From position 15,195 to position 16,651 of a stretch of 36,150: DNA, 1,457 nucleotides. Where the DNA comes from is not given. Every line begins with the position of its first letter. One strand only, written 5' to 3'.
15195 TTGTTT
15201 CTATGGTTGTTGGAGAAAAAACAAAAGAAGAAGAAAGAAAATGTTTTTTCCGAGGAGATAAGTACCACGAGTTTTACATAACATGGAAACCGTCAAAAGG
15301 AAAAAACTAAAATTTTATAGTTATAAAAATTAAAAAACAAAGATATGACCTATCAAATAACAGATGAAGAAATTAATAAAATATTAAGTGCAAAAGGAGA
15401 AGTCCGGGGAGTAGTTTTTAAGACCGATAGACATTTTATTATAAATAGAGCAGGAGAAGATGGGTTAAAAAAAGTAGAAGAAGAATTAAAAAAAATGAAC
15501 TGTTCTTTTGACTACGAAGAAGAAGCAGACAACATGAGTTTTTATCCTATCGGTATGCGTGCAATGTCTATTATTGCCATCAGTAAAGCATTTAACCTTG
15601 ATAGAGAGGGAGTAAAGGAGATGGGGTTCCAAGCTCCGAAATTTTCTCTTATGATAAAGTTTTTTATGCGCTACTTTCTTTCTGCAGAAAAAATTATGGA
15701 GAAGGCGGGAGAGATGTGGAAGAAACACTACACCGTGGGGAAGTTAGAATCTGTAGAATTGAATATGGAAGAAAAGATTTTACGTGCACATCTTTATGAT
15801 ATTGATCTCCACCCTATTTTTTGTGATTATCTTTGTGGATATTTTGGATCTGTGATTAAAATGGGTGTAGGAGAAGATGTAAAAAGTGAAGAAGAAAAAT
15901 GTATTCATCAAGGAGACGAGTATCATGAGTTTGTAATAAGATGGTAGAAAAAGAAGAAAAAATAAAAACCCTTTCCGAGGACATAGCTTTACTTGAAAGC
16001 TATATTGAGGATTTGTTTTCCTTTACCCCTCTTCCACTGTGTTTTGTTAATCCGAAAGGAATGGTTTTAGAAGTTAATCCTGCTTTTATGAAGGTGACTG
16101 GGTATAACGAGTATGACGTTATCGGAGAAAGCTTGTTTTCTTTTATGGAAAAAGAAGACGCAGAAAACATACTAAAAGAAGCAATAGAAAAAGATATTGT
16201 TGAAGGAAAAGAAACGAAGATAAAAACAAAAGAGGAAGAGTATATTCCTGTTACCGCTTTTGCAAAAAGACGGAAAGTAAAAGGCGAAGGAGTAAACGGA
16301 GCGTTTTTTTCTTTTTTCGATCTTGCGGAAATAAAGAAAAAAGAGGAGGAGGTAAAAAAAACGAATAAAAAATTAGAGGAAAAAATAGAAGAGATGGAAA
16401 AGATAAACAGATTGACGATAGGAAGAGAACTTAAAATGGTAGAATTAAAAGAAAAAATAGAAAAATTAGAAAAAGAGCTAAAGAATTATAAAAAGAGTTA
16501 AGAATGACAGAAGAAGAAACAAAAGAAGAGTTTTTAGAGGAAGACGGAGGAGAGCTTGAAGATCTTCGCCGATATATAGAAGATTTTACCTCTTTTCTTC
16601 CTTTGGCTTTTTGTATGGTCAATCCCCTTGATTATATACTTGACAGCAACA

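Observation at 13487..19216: Four tandem V4R/DUF2378-like sensor paralogs coupled to a soluble PAS protein, a membrane-less PAS histidine kinase and two receiver-only regulators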

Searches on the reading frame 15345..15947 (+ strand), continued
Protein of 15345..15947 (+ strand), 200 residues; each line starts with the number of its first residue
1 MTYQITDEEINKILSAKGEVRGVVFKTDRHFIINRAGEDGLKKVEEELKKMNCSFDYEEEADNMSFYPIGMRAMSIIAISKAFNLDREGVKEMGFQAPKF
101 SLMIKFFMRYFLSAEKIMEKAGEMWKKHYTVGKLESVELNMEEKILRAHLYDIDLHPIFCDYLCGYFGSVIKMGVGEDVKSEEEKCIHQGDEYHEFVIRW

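Call 34: search_protein_representatives(alignment_id=A2)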
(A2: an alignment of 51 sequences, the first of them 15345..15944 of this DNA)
Query: 51 sequences, 199 profile positions. Proteins with E-value up to 0.001 (for the whole library): 812; up to 1e-10: 486; up to 1e-30: 305. The best 150 are listed.
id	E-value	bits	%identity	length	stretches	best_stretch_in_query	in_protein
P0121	4.0e-128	441.2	-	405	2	3-199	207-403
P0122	1.6e-99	347.8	-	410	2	3-199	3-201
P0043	2.6e-87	307.9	-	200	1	1-199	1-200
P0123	2.0e-84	298.6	-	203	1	3-199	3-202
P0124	5.9e-78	277.4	-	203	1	3-199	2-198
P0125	1.1e-76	273.3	-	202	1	1-199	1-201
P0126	6.5e-75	267.5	-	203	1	1-199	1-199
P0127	1.4e-73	263.1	-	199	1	1-199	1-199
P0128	4.4e-70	251.7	-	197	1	6-199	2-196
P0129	5.0e-69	248.3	-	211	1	4-199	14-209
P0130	4.7e-68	245.1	-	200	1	1-199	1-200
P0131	1.7e-67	243.3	-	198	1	7-199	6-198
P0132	2.1e-67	243.0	-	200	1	1-199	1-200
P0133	1.5e-66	240.2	-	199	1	5-199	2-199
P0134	2.5e-66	239.4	-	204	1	3-199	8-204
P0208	4.0e-52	193.1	-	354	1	4-197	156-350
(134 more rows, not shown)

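Call 44: search_protein_families(library=pfam, alignment_id=A2, max_evalue=1)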
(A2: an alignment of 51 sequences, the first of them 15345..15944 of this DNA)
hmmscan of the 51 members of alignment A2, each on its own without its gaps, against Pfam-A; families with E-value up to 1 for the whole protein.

A. member 1, window:15345-15944:+ (200 aa): 1 family
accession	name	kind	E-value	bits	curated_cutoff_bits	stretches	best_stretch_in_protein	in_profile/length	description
PF02830.23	V4R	-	0.00072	20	31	1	140-199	4-61/62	V4R domain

B. families by the number of members that match (of 51 scanned): 23 families
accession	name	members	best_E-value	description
PF02830.23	V4R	30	5.4e-07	V4R domain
PF04224.18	DUF417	4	0.0013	Protein of unknown function, DUF417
PF24227.1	DUF7443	3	0.044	Domain of unknown function (DUF7443)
PF23209.2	IDM1_C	2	0.052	Increased DNA methylation 1, C-terminal domain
PF08142.18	AARP2CN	1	0.0072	AARP2CN (NUC121) domain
PF10323.15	7TM_GPCR_Srv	1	0.013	Serpentine type 7TM GPCR chemoreceptor Srv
PF09893.14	DUF2120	1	0.017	Uncharacterized protein conserved in archaea (DUF2120)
PF05384.16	DegS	1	0.017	Sensor protein DegS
PF17423.7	SwrA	1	0.018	Swarming motility protein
PF24471.1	KH_DEAH11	1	0.021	DEAH11-like, KH-domain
PF05370.16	DUF749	1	0.035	Domain of unknown function (DUF749)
PF21663.2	WipA_Phos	1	0.045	WipA-like, phosphatase domain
PF22129.1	CjCas9_WED-like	1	0.069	CRISPR-associated endonuclease CjCas9 wedge domain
PF17438.7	DUF5417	1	0.099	Family of unknown function (DUF5417)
PF17010.10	DUF5092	1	0.1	Domain of unknown function (DUF5092)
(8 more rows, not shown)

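Call 45: find_encoding_contigs(protein=P0208, flank=6000, max_places=3)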
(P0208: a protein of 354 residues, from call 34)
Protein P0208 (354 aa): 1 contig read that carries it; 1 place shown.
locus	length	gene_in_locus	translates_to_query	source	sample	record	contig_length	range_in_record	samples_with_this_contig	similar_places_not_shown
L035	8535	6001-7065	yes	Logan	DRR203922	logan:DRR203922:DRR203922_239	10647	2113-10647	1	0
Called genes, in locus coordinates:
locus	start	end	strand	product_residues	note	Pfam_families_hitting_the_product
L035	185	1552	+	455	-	-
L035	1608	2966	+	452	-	PF01408:GFO_IDH_MocA (faint), PF21252:Glyco_hydro_109_C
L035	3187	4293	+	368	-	PF02353:CMAS, PF01728:FtsJ, PF13489:Methyltransf_23, PF07021:MetW (weak), PF13847:Methyltransf_31, PF08241:Methyltransf_11, PF08242:Methyltransf_12, PF13649:Methyltransf_25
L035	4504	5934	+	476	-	PF00884:Sulfatase, PF01663:Phosphodiest (faint), PF16347:SGSH_C, PF14707:Sulfatase_C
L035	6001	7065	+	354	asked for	PF00072:Response_reg (weak)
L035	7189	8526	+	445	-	PF07221:GlcNAc_2-epim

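Call 46: find_encoding_contigs(protein=P0121, flank=6000, max_places=3)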
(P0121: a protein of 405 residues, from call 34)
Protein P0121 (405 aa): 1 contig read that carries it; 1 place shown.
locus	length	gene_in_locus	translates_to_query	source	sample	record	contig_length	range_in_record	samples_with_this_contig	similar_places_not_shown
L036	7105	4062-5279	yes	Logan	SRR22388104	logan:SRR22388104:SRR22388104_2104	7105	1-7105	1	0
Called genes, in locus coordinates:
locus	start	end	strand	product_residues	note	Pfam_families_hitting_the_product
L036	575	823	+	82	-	-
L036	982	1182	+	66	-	PF18893:DUF5652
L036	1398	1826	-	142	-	PF07963:N_methyl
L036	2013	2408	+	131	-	PF07681:DoxX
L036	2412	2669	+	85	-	-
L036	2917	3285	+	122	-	-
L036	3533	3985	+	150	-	PF07731:Cu-oxidase_2 (faint), PF13473:Cupredoxin_1, PF00127:Copper-bind (faint)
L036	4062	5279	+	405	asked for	PF02830:V4R (faint)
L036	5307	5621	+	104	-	-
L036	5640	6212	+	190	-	-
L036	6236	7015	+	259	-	PF12705:PDDEXK_1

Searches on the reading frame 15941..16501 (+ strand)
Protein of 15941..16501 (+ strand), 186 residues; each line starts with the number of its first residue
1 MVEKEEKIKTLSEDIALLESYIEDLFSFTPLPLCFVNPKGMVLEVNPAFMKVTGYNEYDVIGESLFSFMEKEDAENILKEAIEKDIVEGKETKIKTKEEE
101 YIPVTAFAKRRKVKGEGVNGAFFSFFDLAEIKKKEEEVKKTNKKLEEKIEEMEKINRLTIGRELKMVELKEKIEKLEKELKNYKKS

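Call 3: search_protein_families(library=pfam, proteins=[window:15941-16501:+], max_evalue=1)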
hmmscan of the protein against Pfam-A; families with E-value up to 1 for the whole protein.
window:15941-16501:+ (186 aa): 8 families
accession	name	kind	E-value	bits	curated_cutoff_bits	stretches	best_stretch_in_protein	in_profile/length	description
PF13426.13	PAS_9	-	5.5e-12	46.3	27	1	32-128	3-101/103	PAS domain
PF00989.32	PAS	-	4.7e-09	36.7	22.6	1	29-105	10-90/113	PAS fold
PF13188.13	PAS_8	-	0.00031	21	21.8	1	22-65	3-43/65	PAS domain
PF08448.16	PAS_4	-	0.0006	20.5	23.1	1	29-127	4-104/110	PAS fold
PF08447.18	PAS_3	-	0.00098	19.8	25.6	1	43-109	2-73/89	PAS fold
PF07568.18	HisKA_2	-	0.053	14.1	22.3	1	124-182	15-74/76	Histidine kinase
PF04977.20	DivIC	-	0.25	11.6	28.9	0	165-185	32-52/80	Septum formation initiator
PF17279.8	DUF5344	-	0.66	11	27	0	129-182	2-54/87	Family of unknown function (DUF5344)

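Call 4: search_protein_families(library=ncbifam, proteins=[window:15941-16501:+], max_evalue=1)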
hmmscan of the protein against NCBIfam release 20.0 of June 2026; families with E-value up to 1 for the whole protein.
window:15941-16501:+ (186 aa): 11 families
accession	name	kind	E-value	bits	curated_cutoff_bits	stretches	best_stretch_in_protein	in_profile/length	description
TIGR00229.1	sensory_box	domain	8.2e-11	42.1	22.9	1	24-137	9-125/126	PAS domain S-box protein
NF046044.1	PnpS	equivalog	5.1e-07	29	400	1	6-136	41-168/390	two-component system histidine kinase PnpS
NF008468.0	PRK11360.1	equivalog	2.2e-06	26.3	646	1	33-142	281-391/616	two-component system sensor histidine kinase AtoS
NF045675.1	PhdiestaseDibA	equivalog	0.00021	19.8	980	1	37-139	95-200/623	phosphodiesterase DibA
NF010077.0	PRK13559.1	subfamily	0.0032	16.4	361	1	26-94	49-119/364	hypothetical protein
NF007474.0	PRK10060.1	equivalog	0.0064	14.7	782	1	13-90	104-181/663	cyclic di-GMP phosphodiesterase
NF052306.1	BluLightHisKinLov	equivalog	0.028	13.3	450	1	45-94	50-98/334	blue-light-activated histidine kinase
TIGR02938.1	nifL_nitrog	equivalog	0.044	12.3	242.45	1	30-64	14-50/494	nitrogen fixation negative regulator NifL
NF010076.0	PRK13557.1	subfamily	0.045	12.2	631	1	37-83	47-95/540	histidine kinase famiy protein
NF052652.1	YtvA_fam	equivalog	0.055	13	250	1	45-95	28-77/243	YtvA family blue-light photoreceptor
NF033930.1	pneumo_PspA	exception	0.17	10.6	850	0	4-98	292-344/659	pneumococcal surface protein A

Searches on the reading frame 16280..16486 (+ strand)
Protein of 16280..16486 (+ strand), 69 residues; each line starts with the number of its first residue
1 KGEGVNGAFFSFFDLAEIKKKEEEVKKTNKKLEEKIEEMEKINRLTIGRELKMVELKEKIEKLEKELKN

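Call 49: find_homologous_proteins(query=A3, max_evalue=0.001)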
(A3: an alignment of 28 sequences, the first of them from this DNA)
Query A3 (28 sequences) (69 aa, profile of the alignment): 508 proteins with E <= 0.001 among 3960 candidates; the best 120 are listed.
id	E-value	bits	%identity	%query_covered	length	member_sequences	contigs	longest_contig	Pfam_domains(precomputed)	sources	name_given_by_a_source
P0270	2.2e-25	106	58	70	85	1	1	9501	-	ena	-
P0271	2.6e-25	106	59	67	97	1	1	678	-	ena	-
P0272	5.7e-25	105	56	70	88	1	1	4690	-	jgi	-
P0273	1.0e-24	104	53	43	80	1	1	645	-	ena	-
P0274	1.2e-24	104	51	59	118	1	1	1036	-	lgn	-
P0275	1.7e-24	103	51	74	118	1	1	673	-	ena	-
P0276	1.8e-24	103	49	58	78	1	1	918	-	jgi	-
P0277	2.1e-24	103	50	46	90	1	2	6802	-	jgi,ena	-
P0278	1.3e-23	100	56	70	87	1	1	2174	-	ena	-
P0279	1.3e-23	100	63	46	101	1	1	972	-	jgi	jgi:C4-dicarboxylate-specific signal transduction histidine kinase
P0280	1.4e-23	100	55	72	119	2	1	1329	-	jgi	-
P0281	2.4e-23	99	50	43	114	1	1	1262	-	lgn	-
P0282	2.5e-23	99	53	81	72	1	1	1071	-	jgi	-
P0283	2.6e-23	99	59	67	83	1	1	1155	-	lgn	-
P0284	2.7e-23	99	45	42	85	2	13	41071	-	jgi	-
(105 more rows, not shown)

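Call 50: search_solved_structures(query=A3, max_evalue=10, show_alignments=3)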
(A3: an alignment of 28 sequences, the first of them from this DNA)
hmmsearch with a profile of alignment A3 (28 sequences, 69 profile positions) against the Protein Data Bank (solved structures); distinct sequences matched with E-value up to 10: 39.
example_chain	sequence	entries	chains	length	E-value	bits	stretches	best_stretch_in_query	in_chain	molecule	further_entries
6p1h_C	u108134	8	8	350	0.85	12.7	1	14-56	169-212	DNA polymerase delta subunit 3 | POL32 isoform 1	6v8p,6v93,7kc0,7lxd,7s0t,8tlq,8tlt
9ijj_4X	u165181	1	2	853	0.99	12.5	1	30-65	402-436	Leucine-rich repeat and death domain-containing protein 1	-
7a4y_D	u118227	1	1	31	1.1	12.4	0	16-39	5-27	Coiled-coil P6 peptide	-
2lch_A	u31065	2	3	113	1.3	12.1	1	7-44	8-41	Protein OR38 | computationally designed four-helix bundle protein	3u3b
9ijj_3K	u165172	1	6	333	2.3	11.3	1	9-41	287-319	Cilia- and flagella-associated protein 119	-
6nqm_A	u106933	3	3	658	2.5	11.2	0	6-40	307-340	Lysine-specific histone demethylase 1A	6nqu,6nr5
6w4k_A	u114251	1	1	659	2.5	11.2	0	6-40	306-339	Lysine-specific histone demethylase 1A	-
2hko_A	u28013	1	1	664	2.5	11.2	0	6-40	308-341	Lysine-specific histone demethylase 1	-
8ym7_A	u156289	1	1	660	2.5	11.2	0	6-40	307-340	Lysine-specific histone demethylase 1A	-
2dw4_A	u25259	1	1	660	2.5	11.2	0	6-40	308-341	Lysine-specific histone demethylase 1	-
2ejr_A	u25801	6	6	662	2.6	11.2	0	6-40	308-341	Lysine-specific histone demethylase 1 | Lysine-specific histone demethylase 1A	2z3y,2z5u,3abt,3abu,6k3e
9dbp_A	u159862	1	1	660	2.6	11.2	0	6-40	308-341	Lysine-specific histone demethylase 1A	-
8jf5_A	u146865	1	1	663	2.6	11.2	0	6-40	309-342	Lysine-specific histone demethylase 1A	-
2h94_A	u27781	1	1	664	2.6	11.1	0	6-40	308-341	Lysine-specific histone demethylase 1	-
7e0g_A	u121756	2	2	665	2.6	11.1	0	6-40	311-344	Lysine-specific histone demethylase 1A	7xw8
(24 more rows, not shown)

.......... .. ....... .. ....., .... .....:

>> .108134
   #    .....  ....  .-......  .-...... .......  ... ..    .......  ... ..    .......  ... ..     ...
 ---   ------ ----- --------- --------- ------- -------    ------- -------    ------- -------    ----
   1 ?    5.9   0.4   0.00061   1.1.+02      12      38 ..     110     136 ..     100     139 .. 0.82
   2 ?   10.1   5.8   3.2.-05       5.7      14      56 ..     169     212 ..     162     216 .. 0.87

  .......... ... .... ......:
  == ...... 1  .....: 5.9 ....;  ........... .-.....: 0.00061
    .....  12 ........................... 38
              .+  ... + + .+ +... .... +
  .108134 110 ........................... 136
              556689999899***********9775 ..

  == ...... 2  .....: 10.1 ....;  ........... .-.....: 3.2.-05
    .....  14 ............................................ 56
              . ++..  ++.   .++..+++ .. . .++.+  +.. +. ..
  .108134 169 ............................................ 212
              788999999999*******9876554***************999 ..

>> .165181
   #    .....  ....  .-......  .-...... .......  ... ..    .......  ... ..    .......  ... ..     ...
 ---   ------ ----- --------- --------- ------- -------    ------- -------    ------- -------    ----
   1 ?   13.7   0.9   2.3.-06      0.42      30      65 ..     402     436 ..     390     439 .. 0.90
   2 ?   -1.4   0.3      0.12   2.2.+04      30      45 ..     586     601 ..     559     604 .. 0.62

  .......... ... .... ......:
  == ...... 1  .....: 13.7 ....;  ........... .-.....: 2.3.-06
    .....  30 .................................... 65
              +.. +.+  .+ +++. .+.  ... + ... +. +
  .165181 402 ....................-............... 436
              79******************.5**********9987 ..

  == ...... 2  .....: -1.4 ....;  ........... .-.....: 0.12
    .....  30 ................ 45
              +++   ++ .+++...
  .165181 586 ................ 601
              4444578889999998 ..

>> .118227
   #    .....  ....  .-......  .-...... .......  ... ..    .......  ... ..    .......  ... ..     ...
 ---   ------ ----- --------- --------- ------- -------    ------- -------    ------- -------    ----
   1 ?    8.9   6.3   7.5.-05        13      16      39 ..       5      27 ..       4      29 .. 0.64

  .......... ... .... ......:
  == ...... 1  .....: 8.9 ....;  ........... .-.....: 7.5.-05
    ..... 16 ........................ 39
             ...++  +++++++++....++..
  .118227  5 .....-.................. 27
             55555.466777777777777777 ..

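Call 73: search_protein_families(library=pfam, alignment_id=A3, max_evalue=1)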
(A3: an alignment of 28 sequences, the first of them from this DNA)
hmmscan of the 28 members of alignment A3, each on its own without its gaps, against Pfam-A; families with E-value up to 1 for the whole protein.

A. member 1, seq(69 aa): 4 families
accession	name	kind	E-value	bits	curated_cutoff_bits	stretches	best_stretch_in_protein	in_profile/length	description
PF07568.18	HisKA_2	-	0.012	16.1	22.3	1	11-68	15-73/76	Histidine kinase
PF13476.12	AAA_23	-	0.13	13.3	27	1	16-68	147-194/201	AAA domain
PF06305.16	LapA_dom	-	0.16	12.3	28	0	7-36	34-63/64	Lipopolysaccharide assembly protein A domain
PF17279.8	DUF5344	-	0.3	12.1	27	1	16-68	2-53/87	Family of unknown function (DUF5344)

B. families by the number of members that match (of 28 scanned): 110 families (the first 25 are shown)
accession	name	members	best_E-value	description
PF04799.18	Fzo_mitofusin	9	0.044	fzo-like conserved region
PF03938.19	OmpH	9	0.046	Outer membrane protein (OmpH-like)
PF07716.20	bZIP_2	8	0.014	Basic region leucine zipper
PF06305.16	LapA_dom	6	0.0018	Lipopolysaccharide assembly protein A domain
PF05852.16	DUF848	6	0.041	Gammaherpesvirus protein of unknown function (DUF848)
PF08702.15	Fib_alpha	6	0.073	Fibrinogen alpha/beta chain family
PF15619.11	Lebercilin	5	0.002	Ciliary protein causing Leber congenital amaurosis disease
PF07889.17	DUF1664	5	0.0044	Protein of unknown function (DUF1664)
PF20890.2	Dbr1_C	5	0.11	Dbr1, C-terminal domain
PF07568.18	HisKA_2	4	0.012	Histidine kinase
PF20263.4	LYRM2-like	4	0.043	LYR motif-containing protein 2-like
PF08653.15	DASH_Dam1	4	0.13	DASH complex subunit Dam1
PF05791.16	Bacillus_HBL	4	0.14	Bacillus haemolytic enterotoxin (HBL)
PF08156.18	NOP5NT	4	0.27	NOP5NT (NUC127) domain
PF02601.20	Exonuc_VII_L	4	0.34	Exonuclease VII, large subunit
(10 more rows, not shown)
